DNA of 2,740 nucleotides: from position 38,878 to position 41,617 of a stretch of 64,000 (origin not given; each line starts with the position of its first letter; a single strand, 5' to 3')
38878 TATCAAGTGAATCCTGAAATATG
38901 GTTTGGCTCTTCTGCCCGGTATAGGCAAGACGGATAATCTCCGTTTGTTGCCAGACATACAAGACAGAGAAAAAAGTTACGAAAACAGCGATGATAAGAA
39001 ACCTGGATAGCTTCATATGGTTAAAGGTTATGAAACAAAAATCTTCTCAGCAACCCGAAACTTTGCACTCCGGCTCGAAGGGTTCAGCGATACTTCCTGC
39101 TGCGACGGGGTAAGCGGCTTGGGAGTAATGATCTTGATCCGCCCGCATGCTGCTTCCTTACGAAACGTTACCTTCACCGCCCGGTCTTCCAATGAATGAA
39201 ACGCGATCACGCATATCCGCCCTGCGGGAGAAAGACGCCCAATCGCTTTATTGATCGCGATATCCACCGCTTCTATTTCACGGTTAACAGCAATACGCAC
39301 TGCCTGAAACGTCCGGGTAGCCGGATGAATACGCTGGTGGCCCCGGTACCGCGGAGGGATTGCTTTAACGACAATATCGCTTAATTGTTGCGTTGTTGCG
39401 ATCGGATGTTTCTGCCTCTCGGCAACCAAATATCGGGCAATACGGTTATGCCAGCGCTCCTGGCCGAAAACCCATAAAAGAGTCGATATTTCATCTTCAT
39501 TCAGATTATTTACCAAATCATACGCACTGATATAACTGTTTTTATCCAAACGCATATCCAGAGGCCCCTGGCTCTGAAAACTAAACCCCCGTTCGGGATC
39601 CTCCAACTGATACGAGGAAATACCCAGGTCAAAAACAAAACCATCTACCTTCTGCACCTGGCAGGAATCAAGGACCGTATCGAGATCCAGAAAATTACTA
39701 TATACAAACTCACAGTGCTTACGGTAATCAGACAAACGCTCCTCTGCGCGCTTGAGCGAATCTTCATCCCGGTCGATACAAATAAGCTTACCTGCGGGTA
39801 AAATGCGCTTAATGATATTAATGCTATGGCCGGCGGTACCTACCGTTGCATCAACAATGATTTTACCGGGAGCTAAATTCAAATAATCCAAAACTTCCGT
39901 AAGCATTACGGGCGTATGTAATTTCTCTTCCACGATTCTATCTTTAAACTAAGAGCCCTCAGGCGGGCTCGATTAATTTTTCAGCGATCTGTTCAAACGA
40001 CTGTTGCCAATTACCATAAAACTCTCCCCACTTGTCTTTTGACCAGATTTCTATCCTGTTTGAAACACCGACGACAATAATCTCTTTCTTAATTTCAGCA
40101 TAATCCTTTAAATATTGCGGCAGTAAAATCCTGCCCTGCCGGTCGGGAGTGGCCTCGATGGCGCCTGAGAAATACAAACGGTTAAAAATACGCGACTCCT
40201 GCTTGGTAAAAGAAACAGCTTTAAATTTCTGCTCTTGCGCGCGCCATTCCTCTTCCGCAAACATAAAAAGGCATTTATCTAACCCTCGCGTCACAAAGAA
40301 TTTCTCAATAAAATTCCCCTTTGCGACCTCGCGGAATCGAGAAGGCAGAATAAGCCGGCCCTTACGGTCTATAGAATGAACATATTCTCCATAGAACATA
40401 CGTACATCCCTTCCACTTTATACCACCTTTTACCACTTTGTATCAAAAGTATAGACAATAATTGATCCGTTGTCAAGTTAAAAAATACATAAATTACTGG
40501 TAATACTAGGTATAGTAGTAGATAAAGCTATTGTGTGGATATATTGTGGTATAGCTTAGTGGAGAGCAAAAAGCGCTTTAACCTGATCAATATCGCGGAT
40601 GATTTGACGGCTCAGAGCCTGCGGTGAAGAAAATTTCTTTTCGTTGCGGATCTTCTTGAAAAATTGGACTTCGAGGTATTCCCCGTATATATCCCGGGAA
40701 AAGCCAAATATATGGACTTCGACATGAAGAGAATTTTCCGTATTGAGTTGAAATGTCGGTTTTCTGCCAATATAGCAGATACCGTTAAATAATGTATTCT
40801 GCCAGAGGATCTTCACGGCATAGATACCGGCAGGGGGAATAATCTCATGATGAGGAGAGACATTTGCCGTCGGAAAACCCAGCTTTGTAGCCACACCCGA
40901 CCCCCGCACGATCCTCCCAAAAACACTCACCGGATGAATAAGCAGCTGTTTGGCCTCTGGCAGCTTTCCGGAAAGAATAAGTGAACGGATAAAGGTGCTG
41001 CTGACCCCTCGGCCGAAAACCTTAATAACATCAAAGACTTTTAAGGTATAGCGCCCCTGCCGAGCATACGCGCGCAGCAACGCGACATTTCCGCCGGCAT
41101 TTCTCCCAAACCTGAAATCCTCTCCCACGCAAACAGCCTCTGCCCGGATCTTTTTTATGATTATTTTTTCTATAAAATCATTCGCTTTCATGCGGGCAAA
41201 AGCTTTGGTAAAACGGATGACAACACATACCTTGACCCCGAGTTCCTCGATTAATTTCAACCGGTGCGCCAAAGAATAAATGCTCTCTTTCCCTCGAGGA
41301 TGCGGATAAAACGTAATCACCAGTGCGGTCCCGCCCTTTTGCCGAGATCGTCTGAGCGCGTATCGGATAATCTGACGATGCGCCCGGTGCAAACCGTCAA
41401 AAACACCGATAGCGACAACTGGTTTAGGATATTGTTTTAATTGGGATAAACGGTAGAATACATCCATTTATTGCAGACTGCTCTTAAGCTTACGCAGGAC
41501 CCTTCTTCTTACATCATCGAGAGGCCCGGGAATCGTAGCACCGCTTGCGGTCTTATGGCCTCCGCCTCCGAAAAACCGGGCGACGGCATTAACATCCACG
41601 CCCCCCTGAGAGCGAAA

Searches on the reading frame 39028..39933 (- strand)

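Call 71: search_protein_families(library=pfam, proteins=[window:39028-39933:-], max_evalue=0.00001)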
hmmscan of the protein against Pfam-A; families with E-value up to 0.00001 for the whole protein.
window:39028-39933:- (301 aa): 1 family
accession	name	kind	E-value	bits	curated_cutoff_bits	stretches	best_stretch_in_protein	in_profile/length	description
PF01795.25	Methyltransf_5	-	1.8e-98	330.3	27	1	5-298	3-309/309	MraW methylase family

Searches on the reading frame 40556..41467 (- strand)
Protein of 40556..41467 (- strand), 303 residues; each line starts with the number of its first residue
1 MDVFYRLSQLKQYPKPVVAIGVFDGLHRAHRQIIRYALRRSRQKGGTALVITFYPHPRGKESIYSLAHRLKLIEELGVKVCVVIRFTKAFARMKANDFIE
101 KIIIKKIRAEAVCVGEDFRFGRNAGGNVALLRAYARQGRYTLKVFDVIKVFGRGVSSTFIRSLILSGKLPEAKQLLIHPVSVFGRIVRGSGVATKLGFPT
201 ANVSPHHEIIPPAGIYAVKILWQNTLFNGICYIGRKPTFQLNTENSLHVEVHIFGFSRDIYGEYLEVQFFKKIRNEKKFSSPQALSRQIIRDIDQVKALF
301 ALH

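Call 71: search_protein_families(library=pfam, proteins=[window:40556-41467:-], max_evalue=0.00001)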
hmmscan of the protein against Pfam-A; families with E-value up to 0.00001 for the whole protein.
window:40556-41467:- (303 aa): 3 families
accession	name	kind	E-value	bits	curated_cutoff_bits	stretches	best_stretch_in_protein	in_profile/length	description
PF06574.18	FAD_syn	-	8.1e-37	126.9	27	1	15-158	7-157/158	FAD synthetase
PF01687.23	Flavokinase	-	7.2e-36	123.6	19.6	1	177-300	2-124/124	Riboflavin kinase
PF01467.32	CTP_transf_like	-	1.2e-06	29.2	21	1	19-120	2-92/133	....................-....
